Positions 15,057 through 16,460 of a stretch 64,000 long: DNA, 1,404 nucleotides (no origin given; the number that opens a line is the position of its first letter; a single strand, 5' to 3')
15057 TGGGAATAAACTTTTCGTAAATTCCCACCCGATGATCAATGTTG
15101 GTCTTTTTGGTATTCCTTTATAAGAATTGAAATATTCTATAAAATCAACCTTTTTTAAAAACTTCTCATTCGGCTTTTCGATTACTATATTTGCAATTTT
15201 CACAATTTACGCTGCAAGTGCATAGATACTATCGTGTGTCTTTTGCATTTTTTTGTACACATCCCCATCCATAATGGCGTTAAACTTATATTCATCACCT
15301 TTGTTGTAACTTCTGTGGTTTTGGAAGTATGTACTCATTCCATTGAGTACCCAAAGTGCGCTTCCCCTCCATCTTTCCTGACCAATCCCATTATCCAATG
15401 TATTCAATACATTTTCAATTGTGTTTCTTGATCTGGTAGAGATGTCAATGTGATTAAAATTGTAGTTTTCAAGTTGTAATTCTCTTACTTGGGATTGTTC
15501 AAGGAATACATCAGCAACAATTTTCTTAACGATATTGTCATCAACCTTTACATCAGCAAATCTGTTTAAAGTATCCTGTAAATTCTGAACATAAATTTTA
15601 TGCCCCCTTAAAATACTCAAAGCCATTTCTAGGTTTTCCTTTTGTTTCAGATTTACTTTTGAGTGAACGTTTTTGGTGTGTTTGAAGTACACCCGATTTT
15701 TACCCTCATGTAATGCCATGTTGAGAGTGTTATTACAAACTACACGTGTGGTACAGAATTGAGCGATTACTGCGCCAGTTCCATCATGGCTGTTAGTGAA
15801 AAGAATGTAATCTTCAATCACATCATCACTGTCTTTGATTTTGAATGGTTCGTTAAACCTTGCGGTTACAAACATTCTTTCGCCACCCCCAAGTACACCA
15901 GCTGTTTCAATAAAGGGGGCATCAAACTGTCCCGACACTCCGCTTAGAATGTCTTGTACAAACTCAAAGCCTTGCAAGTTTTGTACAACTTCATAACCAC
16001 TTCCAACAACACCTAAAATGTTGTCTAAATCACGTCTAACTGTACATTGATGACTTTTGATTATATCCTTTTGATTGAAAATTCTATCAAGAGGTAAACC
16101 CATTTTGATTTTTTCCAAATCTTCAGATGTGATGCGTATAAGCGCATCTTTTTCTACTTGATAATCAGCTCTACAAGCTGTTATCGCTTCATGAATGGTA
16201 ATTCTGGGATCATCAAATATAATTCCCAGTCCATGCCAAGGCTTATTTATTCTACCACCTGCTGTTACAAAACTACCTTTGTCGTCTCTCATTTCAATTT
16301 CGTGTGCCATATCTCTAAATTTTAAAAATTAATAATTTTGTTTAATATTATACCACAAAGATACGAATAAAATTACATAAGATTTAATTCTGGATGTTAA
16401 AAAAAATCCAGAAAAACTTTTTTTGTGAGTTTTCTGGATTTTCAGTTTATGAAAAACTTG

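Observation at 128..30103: Six-copy bipartite promoter-like element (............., 26-27 bp spacer, TAnnTTTG) upstream of minus-strand genes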

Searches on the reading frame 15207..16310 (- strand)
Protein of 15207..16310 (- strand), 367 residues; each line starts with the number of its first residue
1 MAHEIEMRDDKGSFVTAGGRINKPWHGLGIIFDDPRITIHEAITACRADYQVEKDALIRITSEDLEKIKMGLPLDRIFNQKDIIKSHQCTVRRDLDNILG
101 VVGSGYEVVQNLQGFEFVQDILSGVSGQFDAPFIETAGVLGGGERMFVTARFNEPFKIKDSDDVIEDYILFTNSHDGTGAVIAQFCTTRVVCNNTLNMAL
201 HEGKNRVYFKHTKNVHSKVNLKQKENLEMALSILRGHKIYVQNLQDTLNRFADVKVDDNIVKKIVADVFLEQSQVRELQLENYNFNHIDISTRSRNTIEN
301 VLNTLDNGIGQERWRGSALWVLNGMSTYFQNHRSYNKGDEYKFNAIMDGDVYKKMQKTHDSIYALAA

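Call 9: search_protein_families(library=phrogs, proteins=[window:15207-16310:-])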
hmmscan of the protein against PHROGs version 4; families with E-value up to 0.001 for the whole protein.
window:15207-16310:- (367 aa): 1 family
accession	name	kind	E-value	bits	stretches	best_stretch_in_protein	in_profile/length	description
phrog_1221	-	unknown function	4.1e-53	181.7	1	1-342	16-319/355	-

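Call 10: search_protein_families(library=pfam, proteins=[window:15207-16310:-])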
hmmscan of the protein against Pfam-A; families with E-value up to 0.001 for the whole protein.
window:15207-16310:- (367 aa): 1 family
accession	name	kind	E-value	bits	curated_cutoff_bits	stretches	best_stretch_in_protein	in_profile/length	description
PF06067.16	DUF932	-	2.1e-39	136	23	1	99-339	2-216/227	Domain of unknown function (DUF932)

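Call 14: find_related_loci(query=window:15207-16310:-, collection=viral_contigs, flank=3000)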
Query window:15207-16310:- (367 aa) in viral_contigs; peptide patterns used: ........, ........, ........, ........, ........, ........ (x = any residue, [..] = any of these).
9 stretches matched a pattern, but none encodes a relative of the query by tblastn (E <= 1e-3).

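Call 22: find_encoding_contigs(protein=window:15207-16310:-, flank=10000, max_places=6)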
Protein window:15207-16310:- (367 aa): no gene with exactly this product is on record in the collection.
